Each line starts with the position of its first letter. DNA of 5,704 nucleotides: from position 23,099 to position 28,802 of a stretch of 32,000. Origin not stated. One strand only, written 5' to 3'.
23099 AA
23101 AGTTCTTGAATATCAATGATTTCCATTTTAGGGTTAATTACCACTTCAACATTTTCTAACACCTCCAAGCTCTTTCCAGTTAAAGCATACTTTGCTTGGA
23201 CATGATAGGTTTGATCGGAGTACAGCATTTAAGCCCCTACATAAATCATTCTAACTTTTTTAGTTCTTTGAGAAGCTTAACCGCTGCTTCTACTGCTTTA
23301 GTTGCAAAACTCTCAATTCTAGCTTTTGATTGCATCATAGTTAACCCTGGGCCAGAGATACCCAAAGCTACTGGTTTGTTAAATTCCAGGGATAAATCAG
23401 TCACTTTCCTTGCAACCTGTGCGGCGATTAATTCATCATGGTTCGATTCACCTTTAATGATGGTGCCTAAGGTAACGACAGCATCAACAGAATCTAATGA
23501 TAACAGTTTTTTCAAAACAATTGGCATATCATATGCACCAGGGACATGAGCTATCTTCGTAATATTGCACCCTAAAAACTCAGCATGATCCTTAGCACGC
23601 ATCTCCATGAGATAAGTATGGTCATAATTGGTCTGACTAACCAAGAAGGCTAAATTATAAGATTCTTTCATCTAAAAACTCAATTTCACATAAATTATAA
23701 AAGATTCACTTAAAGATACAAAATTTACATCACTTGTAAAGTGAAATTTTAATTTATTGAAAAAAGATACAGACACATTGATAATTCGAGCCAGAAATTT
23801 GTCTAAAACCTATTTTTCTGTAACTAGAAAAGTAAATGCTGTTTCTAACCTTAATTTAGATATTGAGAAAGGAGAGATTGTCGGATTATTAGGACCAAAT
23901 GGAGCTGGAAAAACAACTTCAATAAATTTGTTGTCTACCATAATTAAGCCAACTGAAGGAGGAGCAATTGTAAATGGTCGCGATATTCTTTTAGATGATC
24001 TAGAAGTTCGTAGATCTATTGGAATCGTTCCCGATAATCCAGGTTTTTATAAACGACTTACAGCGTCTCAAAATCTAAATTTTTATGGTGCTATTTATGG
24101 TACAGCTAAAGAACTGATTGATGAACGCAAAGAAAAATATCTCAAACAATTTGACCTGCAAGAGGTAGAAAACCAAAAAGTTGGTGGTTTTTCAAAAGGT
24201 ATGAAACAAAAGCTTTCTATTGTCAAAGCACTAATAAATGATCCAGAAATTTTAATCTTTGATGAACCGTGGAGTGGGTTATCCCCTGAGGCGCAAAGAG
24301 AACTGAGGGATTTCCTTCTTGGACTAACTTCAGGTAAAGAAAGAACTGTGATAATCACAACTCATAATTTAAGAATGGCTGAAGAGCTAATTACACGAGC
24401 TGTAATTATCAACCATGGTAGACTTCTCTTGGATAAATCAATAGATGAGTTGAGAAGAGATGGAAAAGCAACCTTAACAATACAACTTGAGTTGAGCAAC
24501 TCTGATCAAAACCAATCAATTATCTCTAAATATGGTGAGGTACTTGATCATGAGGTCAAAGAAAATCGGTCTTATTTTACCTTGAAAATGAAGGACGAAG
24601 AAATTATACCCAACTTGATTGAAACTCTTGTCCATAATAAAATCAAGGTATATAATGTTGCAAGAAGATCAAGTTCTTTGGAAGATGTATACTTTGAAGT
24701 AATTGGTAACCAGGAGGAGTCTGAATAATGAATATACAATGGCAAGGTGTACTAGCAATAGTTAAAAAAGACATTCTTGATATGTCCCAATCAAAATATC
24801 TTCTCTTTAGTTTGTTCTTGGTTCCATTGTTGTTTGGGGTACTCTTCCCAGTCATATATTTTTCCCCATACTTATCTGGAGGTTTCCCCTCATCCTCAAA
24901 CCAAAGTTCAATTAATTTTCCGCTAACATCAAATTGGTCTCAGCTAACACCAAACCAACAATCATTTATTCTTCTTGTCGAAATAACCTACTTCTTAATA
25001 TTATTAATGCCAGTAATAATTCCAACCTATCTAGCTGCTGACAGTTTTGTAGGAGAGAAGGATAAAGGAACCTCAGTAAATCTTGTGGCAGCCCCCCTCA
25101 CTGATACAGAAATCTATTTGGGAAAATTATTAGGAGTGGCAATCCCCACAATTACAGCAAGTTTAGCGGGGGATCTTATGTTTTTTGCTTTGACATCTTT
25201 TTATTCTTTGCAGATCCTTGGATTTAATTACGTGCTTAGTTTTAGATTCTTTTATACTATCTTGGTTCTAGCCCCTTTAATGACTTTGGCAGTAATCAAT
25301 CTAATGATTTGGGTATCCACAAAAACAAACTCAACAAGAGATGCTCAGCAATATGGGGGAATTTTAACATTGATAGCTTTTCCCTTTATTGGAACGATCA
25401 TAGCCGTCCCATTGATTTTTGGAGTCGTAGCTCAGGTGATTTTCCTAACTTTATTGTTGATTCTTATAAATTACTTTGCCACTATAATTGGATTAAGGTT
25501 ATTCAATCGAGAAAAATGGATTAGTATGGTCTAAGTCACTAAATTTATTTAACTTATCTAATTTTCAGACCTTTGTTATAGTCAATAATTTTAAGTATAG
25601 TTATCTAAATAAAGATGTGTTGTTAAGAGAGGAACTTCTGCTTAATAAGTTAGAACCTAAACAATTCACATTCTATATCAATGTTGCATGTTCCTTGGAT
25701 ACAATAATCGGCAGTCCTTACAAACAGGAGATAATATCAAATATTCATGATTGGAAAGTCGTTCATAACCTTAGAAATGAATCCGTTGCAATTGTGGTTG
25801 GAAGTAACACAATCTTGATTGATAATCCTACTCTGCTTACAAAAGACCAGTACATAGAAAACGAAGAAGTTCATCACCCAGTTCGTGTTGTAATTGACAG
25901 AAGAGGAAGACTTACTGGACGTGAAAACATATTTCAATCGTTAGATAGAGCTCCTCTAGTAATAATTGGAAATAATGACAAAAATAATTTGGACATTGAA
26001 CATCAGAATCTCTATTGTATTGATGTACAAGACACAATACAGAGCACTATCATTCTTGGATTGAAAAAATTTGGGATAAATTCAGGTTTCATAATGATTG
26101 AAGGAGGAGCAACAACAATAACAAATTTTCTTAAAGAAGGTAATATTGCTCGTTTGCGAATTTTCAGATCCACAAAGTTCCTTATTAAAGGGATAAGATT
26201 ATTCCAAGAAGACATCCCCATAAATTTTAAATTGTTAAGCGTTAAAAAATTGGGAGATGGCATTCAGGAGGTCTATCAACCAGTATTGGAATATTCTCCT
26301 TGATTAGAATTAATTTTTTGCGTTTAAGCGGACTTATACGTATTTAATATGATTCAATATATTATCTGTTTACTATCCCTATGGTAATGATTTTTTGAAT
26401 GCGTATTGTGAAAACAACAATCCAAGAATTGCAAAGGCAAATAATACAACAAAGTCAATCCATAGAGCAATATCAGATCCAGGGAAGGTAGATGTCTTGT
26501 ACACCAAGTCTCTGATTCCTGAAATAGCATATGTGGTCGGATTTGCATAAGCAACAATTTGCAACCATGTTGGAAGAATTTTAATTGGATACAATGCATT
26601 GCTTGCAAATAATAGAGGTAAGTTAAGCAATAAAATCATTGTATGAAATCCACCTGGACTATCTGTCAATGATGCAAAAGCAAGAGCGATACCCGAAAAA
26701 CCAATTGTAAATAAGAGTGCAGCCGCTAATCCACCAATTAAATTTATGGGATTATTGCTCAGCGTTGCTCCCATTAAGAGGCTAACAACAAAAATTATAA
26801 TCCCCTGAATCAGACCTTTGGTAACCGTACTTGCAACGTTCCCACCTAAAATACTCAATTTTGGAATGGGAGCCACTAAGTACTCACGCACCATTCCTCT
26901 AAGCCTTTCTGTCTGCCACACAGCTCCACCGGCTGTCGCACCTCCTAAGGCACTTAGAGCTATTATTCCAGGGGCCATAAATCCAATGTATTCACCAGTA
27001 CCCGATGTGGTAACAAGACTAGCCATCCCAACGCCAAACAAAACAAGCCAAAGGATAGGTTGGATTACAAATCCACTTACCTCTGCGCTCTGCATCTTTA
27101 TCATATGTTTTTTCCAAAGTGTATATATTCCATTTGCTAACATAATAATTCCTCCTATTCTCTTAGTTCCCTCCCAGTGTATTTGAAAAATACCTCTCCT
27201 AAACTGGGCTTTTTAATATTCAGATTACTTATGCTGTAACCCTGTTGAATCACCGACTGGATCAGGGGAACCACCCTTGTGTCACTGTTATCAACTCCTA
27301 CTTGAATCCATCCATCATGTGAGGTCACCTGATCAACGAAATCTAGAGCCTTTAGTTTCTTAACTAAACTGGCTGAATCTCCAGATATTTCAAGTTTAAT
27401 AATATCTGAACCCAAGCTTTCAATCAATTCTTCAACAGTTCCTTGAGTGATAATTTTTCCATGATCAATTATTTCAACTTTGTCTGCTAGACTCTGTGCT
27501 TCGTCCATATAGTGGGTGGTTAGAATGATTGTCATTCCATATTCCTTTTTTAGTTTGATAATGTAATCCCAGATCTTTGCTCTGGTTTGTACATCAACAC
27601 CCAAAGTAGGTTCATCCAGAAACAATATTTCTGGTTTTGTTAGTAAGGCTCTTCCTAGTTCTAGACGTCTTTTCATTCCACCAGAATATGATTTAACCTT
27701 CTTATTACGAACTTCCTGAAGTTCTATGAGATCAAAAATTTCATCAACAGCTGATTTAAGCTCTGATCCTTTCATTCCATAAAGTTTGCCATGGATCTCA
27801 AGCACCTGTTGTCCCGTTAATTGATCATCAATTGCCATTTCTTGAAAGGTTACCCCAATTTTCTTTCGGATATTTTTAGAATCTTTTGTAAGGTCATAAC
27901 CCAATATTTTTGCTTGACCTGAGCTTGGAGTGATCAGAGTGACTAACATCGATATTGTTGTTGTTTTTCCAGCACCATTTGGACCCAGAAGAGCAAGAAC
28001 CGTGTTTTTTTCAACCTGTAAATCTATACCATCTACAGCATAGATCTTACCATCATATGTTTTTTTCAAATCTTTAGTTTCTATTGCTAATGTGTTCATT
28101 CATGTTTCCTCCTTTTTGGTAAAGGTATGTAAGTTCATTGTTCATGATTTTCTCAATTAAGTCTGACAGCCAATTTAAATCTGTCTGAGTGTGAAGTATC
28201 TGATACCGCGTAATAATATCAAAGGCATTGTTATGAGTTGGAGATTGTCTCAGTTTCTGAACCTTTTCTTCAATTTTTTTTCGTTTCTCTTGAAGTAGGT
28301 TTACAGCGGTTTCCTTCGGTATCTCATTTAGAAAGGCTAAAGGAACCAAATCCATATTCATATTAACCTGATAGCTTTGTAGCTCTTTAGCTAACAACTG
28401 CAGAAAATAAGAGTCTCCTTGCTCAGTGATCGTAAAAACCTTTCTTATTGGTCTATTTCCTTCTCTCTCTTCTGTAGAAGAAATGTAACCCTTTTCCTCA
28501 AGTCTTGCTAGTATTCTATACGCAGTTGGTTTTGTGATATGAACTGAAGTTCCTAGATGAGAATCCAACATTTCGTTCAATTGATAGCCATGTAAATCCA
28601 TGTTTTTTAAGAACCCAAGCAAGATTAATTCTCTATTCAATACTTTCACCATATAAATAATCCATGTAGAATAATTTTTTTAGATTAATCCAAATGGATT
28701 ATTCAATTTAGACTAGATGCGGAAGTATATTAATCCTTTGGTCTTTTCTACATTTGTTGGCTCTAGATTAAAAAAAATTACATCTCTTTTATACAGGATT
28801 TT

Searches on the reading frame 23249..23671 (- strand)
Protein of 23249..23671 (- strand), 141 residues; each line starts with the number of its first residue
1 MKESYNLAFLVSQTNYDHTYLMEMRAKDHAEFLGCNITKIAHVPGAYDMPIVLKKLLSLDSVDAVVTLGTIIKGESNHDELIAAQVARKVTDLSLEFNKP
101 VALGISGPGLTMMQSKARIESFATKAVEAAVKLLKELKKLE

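Call 4: search_protein_families(library=pfam, proteins=[window:23249-23671:-])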
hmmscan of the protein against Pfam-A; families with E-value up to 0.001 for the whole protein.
window:23249-23671:- (141 aa): 1 family
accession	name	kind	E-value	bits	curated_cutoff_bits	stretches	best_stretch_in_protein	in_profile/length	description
PF00885.24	DMRL_synthase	-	5.5e-30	104.5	26.7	1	6-136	3-137/139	6,7-dimethyl-8-ribityllumazine synthase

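Call 5: search_protein_families(library=ncbifam, proteins=[window:23249-23671:-], max_evalue=0.01)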
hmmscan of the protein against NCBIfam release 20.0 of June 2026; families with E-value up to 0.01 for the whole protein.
window:23249-23671:- (141 aa): 4 families
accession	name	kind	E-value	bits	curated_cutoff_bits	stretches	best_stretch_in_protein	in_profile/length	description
TIGR00114.1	lumazine-synth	equivalog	5e-35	120.6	84.6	1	6-139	2-137/138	6,7-dimethyl-8-ribityllumazine synthase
NF000814.0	PRK00061.2-2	equivalog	4.1e-10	39.7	174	1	5-135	18-153/160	6,7-dimethyl-8-ribityllumazine synthase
NF009084.0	PRK12419.1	equivalog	4.5e-06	26.3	160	1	39-138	50-152/166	6,7-dimethyl-8-ribityllumazine synthase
TIGR01506.1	ribC_arch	equivalog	7.5e-05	22.7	100.55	1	41-87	34-78/151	riboflavin synthase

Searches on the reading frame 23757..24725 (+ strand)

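Call 4: search_protein_families(library=pfam, proteins=[window:23757-24725:+])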
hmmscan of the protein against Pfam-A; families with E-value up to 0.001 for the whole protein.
window:23757-24725:+ (323 aa): 4 families
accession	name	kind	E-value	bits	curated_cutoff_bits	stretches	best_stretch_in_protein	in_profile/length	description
PF00005.33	ABC_tran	-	2.6e-31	109.5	25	1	30-172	2-136/137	ABC transporter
PF13304.12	AAA_21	-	8.5e-15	56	27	1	133-205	229-300/304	AAA domain, putative AbiEii toxin, Type IV TA system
PF13175.12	AAA_15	-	1.2e-05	25.6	32.1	0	160-207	326-373/374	AAA ATPase domain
PF13732.12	DrrA1-3_C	-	2.3e-05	25.5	27.4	1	228-315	2-80/81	ATP-binding protein DrrA1-3-like, C-terminal domain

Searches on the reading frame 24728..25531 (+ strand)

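Call 4: search_protein_families(library=pfam, proteins=[window:24728-25531:+])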
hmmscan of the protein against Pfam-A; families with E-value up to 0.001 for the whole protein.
window:24728-25531:+ (268 aa): 4 families
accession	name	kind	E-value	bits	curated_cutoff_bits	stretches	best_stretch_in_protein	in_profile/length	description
PF12679.13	ABC2_membrane_2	-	4.3e-13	49.6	27.2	1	9-226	1-203/283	ABC-2 family transporter protein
PF12698.13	ABC2_membrane_3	-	8.5e-06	25.5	31.6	1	61-236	141-301/347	ABC-2 family transporter protein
PF01061.29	ABC2_membrane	-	9.6e-06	25.7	26.9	1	8-238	3-193/211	ABC-2 type transporter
PF12730.13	ABC2_membrane_4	-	1.2e-05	25.8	27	1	69-199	35-161/179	ABC-2 family transporter protein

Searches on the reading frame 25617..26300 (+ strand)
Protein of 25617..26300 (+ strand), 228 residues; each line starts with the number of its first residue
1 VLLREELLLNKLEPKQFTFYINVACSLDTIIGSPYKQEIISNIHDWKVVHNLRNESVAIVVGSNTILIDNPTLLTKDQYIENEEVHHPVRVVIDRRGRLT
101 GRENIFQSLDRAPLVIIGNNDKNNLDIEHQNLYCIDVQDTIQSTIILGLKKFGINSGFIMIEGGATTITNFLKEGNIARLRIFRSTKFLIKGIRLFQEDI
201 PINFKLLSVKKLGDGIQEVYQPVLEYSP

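Call 4: search_protein_families(library=pfam, proteins=[window:25617-26300:+])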
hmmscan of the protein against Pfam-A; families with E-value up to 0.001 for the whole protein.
window:25617-26300:+ (228 aa): 1 family
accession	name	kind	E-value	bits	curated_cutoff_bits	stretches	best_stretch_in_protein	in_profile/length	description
PF01872.23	RibD_C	-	7.6e-21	75.3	24.1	1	21-216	5-195/197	RibD C-terminal domain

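Call 5: search_protein_families(library=ncbifam, proteins=[window:25617-26300:+], max_evalue=0.01)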
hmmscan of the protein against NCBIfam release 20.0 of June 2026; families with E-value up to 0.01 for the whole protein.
window:25617-26300:+ (228 aa): 5 families
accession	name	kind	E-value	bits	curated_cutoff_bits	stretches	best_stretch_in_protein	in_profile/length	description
TIGR00227.1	ribD_Cterm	domain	1.9e-23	83.1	150.15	1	21-189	7-175/216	riboflavin-specific deaminase C-terminal domain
TIGR01508.1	rib_reduct_arch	equivalog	3.8e-20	72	186.45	1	21-216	5-204/210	2,5-diamino-6-(ribosylamino)-4(3H)-pyrimidinone 5'-phosphate reductase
TIGR00326.1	eubact_ribD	equivalog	3e-18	66.1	156.35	1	21-214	145-338/343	bifunctional diaminohydroxyphosphoribosylaminopyrimidine deaminase/5-amino-6-(5-phosphoribosylamino)uracil reductase RibD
NF008052.0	PRK10786.1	equivalog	7.4e-10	38.1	500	1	23-192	153-329/367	bifunctional diaminohydroxyphosphoribosylaminopyrimidine deaminase/5-amino-6-(5-phosphoribosylamino)uracil reductase RibD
NF010663.0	PRK14059.1-1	equivalog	5.2e-05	22.7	184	1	40-180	51-202/253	pyrimidine reductase family protein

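Call 48: search_solved_structures(query=window:25617-26300:+, max_evalue=0.001, show_alignments=5)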
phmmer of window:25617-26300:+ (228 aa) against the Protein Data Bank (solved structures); distinct sequences matched with E-value up to 0.001: 11.
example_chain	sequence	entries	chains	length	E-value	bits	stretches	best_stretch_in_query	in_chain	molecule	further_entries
2hxv_A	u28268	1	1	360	9.5e-10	42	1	49-209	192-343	Diaminohydroxyphosphoribosylaminopyrimidine deaminase/ 5-amino-6-(5-phosphoribosylamino)ur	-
6p8c_A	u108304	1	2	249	1.2e-09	41.7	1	20-183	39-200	2,5-diamino-6-ribosylamino-4(3H)-pyrimidinone 5'-phosphate reductase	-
5xv5_A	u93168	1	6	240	1.4e-09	41.5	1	19-184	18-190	Conserved protein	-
5xux_A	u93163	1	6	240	1.9e-09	41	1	19-184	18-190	Conserved protein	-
5xv0_A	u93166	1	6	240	9.4e-09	38.8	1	19-184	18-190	Conserved protein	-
5xv2_A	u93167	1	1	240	2.4e-08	37.4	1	19-184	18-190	Conserved protein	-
3zpc_A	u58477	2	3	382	2.3e-06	31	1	47-213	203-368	RIBOFLAVIN BIOSYNTHESIS PROTEIN RIBD | RIBD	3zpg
7lrh_A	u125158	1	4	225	2.4e-06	30.9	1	21-189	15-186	Riboflavin biosynthesis protein RibD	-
4ha7_A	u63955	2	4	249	5.7e-06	29.7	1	23-182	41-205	2,5-diamino-6-ribosylamino-4(3H)-pyrimidinone 5'-phosphate reductase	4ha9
9no2_B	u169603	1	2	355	0.00019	24.7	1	19-175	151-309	Riboflavin biosynthesis protein RibD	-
2azn_A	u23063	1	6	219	0.00078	22.7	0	21-187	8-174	Putative 5-amino-6-(5-phosphoribosylamino)uracil reductase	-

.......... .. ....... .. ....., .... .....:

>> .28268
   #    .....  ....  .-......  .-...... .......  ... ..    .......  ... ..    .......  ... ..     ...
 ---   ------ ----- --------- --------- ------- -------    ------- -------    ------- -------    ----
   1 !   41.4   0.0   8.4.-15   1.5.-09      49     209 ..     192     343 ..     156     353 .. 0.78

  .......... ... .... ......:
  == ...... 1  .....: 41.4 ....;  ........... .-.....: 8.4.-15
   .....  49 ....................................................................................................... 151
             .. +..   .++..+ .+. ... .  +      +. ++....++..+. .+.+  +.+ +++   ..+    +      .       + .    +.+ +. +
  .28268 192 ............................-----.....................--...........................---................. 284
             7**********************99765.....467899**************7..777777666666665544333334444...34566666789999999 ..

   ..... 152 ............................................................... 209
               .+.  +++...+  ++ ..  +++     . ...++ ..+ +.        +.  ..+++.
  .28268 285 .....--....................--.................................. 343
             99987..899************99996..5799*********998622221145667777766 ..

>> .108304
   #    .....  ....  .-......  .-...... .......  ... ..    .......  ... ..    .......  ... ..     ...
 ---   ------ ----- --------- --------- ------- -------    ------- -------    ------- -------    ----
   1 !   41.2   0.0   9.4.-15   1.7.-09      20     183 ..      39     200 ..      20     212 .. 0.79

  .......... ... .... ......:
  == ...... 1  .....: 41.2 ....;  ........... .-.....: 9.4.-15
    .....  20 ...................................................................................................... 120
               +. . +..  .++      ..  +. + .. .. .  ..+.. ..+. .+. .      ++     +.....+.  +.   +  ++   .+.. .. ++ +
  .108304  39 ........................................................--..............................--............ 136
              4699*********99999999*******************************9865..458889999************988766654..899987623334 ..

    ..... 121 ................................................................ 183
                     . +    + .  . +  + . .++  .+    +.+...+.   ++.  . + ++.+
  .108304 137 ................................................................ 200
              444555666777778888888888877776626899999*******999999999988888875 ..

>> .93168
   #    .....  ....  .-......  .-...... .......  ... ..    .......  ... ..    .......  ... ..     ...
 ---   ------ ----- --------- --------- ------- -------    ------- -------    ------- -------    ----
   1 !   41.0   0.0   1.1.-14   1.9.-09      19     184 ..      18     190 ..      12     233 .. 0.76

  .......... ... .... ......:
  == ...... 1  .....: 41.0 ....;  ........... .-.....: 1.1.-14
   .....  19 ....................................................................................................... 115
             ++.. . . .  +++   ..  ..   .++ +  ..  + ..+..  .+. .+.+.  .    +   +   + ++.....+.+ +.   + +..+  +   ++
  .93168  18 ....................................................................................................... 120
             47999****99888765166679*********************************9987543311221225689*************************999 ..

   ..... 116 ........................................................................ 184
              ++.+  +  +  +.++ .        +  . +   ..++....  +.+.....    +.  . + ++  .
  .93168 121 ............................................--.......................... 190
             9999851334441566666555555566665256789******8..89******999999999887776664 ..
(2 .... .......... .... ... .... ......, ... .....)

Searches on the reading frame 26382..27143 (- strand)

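Call 4: search_protein_families(library=pfam, proteins=[window:26382-27143:-])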
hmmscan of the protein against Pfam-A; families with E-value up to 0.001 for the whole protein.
window:26382-27143:- (254 aa): 2 families
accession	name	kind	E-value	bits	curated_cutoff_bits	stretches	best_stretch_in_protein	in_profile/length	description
PF01061.29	ABC2_membrane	-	4.9e-24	85.5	26.9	1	6-213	3-209/211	ABC-2 type transporter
PF12698.13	ABC2_membrane_3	-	2.1e-18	67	31.6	1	40-240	148-347/347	ABC-2 family transporter protein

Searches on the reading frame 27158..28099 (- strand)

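Call 74: search_protein_families(library=pfam, proteins=[window:27158-28099:-], max_evalue=0.00001)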
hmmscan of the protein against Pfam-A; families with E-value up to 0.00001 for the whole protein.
window:27158-28099:- (314 aa): 3 families
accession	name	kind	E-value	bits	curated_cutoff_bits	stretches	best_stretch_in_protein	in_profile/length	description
PF00005.33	ABC_tran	-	6e-32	111.5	25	1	23-165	2-136/137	ABC transporter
PF13304.12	AAA_21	-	4.7e-10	40.5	27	0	92-196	181-298/304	AAA domain, putative AbiEii toxin, Type IV TA system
PF13732.12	DrrA1-3_C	-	5.8e-09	37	27.4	1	220-307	1-80/81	ATP-binding protein DrrA1-3-like, C-terminal domain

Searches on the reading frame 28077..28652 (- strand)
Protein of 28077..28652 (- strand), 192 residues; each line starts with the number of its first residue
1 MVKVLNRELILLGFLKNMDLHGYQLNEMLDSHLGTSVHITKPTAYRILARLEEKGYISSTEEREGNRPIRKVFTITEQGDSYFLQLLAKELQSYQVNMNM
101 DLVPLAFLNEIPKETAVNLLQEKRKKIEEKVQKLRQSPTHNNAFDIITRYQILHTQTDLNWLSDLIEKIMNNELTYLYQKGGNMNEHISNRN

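Call 74: search_protein_families(library=pfam, proteins=[window:28077-28652:-], max_evalue=0.00001)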
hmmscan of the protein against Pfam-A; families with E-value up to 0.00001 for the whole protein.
window:28077-28652:- (192 aa): 1 family
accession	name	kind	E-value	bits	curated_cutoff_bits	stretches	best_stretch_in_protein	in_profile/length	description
PF03551.20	PadR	-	2.4e-16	59.9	27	1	11-82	1-72/75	Transcriptional regulator PadR-like family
